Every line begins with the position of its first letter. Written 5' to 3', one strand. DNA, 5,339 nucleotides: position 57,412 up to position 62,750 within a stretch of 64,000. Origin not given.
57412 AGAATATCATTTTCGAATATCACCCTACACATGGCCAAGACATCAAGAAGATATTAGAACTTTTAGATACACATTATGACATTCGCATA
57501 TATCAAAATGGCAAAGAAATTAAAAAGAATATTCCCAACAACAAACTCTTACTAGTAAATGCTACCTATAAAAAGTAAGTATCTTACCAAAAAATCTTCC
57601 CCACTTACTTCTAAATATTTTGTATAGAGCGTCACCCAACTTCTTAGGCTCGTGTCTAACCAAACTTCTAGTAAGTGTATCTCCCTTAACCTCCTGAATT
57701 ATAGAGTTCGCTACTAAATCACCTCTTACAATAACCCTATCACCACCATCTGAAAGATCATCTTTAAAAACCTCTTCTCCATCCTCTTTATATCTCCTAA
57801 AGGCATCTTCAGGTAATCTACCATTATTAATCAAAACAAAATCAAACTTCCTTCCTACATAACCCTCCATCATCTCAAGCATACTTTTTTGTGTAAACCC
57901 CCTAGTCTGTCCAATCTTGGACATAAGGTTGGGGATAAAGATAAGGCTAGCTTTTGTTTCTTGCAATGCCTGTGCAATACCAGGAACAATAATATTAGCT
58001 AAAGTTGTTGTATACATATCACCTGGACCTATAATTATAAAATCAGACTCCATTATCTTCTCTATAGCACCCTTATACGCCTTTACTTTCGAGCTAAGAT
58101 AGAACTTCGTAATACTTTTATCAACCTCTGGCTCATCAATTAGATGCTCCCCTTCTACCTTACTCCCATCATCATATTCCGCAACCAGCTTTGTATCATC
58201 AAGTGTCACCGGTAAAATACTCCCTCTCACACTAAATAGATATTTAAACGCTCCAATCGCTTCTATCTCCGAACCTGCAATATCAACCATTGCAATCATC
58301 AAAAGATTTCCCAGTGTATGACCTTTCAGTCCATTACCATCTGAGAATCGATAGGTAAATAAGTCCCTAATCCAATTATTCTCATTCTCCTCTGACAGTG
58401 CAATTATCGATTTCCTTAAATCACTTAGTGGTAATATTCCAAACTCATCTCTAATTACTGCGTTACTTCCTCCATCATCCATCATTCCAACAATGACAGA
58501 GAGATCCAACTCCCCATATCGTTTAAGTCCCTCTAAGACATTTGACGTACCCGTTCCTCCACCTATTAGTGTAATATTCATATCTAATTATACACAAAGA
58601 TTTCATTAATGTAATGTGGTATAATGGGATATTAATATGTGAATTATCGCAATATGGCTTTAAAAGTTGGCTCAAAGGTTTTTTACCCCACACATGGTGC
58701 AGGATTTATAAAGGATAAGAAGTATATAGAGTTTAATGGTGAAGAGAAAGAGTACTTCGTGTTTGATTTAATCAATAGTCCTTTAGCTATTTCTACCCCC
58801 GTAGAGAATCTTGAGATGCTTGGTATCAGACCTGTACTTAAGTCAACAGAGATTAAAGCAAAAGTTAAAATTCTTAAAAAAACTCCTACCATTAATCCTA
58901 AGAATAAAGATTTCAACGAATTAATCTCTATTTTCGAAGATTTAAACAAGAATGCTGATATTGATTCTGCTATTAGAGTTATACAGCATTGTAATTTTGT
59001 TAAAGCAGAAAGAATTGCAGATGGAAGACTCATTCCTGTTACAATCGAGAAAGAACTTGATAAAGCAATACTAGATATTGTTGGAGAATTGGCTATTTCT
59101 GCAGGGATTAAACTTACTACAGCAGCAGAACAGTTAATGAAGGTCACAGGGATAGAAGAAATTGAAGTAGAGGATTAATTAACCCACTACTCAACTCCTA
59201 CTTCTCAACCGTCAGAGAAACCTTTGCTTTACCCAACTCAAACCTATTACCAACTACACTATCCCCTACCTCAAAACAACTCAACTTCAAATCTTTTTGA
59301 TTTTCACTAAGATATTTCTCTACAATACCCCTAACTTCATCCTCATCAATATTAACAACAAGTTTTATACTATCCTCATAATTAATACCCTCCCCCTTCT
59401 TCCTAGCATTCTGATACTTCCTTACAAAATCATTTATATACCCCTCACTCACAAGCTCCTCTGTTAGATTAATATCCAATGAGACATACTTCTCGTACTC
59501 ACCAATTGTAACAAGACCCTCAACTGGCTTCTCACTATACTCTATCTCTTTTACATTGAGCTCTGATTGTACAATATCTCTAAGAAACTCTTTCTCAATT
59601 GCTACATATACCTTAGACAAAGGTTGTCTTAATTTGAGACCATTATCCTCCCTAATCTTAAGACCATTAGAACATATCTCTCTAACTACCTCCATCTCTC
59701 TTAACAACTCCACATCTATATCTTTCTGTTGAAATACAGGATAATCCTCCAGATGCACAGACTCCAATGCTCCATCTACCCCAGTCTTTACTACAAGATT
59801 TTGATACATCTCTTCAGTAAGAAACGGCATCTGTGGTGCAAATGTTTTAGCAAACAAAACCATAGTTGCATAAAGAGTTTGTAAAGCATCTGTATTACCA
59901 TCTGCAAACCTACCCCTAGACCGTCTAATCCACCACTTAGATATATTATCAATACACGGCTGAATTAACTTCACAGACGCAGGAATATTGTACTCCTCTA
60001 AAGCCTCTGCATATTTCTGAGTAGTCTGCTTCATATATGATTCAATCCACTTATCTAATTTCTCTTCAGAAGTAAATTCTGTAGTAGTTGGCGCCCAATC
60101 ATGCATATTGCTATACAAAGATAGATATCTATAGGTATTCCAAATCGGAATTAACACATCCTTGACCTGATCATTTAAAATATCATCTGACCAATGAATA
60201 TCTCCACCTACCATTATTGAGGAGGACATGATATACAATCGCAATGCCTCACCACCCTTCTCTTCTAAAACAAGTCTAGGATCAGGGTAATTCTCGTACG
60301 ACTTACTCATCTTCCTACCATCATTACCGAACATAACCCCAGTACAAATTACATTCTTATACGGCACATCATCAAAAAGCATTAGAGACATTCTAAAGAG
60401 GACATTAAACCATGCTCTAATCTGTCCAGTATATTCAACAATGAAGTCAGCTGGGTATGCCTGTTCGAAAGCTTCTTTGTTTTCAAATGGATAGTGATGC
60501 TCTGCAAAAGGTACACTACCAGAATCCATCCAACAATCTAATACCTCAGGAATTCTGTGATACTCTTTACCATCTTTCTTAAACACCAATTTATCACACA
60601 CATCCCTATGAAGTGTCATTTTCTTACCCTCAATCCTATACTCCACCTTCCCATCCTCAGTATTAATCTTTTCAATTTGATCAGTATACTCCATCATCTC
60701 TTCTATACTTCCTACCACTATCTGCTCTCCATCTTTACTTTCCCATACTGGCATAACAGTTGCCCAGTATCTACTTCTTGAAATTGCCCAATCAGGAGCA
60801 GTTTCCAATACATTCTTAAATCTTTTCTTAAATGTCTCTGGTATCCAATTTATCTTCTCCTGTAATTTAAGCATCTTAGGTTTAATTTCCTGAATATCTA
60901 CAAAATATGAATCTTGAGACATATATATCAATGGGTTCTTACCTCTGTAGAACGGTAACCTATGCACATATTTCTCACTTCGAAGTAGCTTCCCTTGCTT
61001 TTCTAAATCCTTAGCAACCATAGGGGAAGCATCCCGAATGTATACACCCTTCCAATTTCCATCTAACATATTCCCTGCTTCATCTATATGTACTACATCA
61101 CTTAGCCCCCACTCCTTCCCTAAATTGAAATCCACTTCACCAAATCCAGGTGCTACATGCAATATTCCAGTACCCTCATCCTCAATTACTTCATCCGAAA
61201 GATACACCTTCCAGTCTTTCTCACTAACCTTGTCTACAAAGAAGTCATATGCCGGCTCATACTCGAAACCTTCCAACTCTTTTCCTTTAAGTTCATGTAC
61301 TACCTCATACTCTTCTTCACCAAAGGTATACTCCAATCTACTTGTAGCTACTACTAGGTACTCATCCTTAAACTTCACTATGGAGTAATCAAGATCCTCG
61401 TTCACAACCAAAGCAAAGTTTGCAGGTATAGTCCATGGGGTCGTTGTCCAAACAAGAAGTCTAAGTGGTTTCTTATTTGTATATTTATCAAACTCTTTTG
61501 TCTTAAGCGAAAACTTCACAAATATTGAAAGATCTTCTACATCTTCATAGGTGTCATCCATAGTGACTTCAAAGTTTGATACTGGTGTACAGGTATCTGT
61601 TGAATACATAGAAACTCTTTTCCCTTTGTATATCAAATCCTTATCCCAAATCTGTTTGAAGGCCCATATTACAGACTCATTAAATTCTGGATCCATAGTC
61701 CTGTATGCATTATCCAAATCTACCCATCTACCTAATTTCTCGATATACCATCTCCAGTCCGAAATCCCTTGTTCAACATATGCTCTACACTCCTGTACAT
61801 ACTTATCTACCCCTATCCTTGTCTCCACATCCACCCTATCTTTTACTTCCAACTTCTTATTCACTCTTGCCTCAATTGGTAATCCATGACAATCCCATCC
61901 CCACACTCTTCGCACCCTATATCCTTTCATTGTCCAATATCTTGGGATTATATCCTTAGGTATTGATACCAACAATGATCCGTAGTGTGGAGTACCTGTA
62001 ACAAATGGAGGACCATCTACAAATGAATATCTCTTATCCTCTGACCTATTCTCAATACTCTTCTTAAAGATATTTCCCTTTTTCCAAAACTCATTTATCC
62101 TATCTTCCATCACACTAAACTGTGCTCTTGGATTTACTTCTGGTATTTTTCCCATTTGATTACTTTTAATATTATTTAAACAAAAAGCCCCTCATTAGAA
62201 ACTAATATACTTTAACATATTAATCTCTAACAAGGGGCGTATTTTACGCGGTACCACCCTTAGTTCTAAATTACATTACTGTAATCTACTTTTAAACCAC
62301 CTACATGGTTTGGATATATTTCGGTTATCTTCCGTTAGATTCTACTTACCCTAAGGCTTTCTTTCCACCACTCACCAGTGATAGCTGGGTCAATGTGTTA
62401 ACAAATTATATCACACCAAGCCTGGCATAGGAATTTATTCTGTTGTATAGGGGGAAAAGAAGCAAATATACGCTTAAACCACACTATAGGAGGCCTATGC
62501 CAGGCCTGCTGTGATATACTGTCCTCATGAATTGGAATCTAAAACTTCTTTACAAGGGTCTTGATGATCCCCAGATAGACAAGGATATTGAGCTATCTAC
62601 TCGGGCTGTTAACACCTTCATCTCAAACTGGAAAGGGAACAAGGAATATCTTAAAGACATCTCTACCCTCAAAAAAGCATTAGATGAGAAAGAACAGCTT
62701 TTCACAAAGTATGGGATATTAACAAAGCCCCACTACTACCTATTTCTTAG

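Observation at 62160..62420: T-box riboswitch with canonical antiterminator box upstream of type-2 ileS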

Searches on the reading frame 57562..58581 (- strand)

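Call 9: search_protein_families(library=ncbifam, proteins=[window:57562-58581:-])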
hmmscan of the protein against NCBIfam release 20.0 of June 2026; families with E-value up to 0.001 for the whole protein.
window:57562-58581:- (339 aa): 3 families
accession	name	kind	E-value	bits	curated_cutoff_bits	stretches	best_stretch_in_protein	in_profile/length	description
TIGR01826.1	CofD_related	subfamily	2.2e-78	263.8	196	1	3-323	1-309/310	uridine diphosphate-N-acetylglucosamine-binding protein YvcK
TIGR04357.1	CofD_rel_GAK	hypoth_equivalog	4.8e-26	92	340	2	85-239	133-298/368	GAK system CofD-like protein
TIGR01819.1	F420_cofD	equivalog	1.9e-09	37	257.45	1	108-210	113-220/301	2-phospho-L-lactate transferase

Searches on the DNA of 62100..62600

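Call 3: search_rna_families(source=window, start=62100, end=62600, threshold=evalue, max_evalue=10, show_alignments=5)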
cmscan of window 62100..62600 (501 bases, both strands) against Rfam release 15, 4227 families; matches with E-value up to 10: 9.
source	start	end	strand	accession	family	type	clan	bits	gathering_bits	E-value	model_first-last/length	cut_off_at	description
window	62230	62402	-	RF00230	T-box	Cis-reg; leader;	-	47.2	93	2.4e-09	1-219/219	no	T-box leader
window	62180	62247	-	RF03664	MIR6288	Gene; miRNA;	-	29.8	74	0.00059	1-92/92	no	MIR6288 microRNA precursor family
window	62176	62266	-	RF02430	SpF19_sRNA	Gene; sRNA;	-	24.3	60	0.041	1-99/99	no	Streptococcus sRNA SpF19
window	62418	62505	-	RF03566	mir-4875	Gene; miRNA;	-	17.5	90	1.2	1-73/73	no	mir-4875 microRNA precursor family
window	62187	62238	-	RF04099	MIR837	Gene; miRNA;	-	15.2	117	4.3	35-89/122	no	MIR837 microRNA precursor family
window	62186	62240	-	RF04109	mir-1305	Gene; miRNA;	-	15.1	63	6.7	1-83/83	no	mir-1305 microRNA precursor family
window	62187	62238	+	RF04202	MIR5380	Gene; miRNA;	-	15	150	5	1-137/137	no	MIR5380 microRNA precursor family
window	62177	62249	-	RF00823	lsy-6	Gene; miRNA;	-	13.7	60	8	1-74/74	no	lsy-6 microRNA precursor family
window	62171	62251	+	RF02067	STnc310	Gene; sRNA;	-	13.7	40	8.8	1-61/61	no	Salmonella enterica sRNA STnc310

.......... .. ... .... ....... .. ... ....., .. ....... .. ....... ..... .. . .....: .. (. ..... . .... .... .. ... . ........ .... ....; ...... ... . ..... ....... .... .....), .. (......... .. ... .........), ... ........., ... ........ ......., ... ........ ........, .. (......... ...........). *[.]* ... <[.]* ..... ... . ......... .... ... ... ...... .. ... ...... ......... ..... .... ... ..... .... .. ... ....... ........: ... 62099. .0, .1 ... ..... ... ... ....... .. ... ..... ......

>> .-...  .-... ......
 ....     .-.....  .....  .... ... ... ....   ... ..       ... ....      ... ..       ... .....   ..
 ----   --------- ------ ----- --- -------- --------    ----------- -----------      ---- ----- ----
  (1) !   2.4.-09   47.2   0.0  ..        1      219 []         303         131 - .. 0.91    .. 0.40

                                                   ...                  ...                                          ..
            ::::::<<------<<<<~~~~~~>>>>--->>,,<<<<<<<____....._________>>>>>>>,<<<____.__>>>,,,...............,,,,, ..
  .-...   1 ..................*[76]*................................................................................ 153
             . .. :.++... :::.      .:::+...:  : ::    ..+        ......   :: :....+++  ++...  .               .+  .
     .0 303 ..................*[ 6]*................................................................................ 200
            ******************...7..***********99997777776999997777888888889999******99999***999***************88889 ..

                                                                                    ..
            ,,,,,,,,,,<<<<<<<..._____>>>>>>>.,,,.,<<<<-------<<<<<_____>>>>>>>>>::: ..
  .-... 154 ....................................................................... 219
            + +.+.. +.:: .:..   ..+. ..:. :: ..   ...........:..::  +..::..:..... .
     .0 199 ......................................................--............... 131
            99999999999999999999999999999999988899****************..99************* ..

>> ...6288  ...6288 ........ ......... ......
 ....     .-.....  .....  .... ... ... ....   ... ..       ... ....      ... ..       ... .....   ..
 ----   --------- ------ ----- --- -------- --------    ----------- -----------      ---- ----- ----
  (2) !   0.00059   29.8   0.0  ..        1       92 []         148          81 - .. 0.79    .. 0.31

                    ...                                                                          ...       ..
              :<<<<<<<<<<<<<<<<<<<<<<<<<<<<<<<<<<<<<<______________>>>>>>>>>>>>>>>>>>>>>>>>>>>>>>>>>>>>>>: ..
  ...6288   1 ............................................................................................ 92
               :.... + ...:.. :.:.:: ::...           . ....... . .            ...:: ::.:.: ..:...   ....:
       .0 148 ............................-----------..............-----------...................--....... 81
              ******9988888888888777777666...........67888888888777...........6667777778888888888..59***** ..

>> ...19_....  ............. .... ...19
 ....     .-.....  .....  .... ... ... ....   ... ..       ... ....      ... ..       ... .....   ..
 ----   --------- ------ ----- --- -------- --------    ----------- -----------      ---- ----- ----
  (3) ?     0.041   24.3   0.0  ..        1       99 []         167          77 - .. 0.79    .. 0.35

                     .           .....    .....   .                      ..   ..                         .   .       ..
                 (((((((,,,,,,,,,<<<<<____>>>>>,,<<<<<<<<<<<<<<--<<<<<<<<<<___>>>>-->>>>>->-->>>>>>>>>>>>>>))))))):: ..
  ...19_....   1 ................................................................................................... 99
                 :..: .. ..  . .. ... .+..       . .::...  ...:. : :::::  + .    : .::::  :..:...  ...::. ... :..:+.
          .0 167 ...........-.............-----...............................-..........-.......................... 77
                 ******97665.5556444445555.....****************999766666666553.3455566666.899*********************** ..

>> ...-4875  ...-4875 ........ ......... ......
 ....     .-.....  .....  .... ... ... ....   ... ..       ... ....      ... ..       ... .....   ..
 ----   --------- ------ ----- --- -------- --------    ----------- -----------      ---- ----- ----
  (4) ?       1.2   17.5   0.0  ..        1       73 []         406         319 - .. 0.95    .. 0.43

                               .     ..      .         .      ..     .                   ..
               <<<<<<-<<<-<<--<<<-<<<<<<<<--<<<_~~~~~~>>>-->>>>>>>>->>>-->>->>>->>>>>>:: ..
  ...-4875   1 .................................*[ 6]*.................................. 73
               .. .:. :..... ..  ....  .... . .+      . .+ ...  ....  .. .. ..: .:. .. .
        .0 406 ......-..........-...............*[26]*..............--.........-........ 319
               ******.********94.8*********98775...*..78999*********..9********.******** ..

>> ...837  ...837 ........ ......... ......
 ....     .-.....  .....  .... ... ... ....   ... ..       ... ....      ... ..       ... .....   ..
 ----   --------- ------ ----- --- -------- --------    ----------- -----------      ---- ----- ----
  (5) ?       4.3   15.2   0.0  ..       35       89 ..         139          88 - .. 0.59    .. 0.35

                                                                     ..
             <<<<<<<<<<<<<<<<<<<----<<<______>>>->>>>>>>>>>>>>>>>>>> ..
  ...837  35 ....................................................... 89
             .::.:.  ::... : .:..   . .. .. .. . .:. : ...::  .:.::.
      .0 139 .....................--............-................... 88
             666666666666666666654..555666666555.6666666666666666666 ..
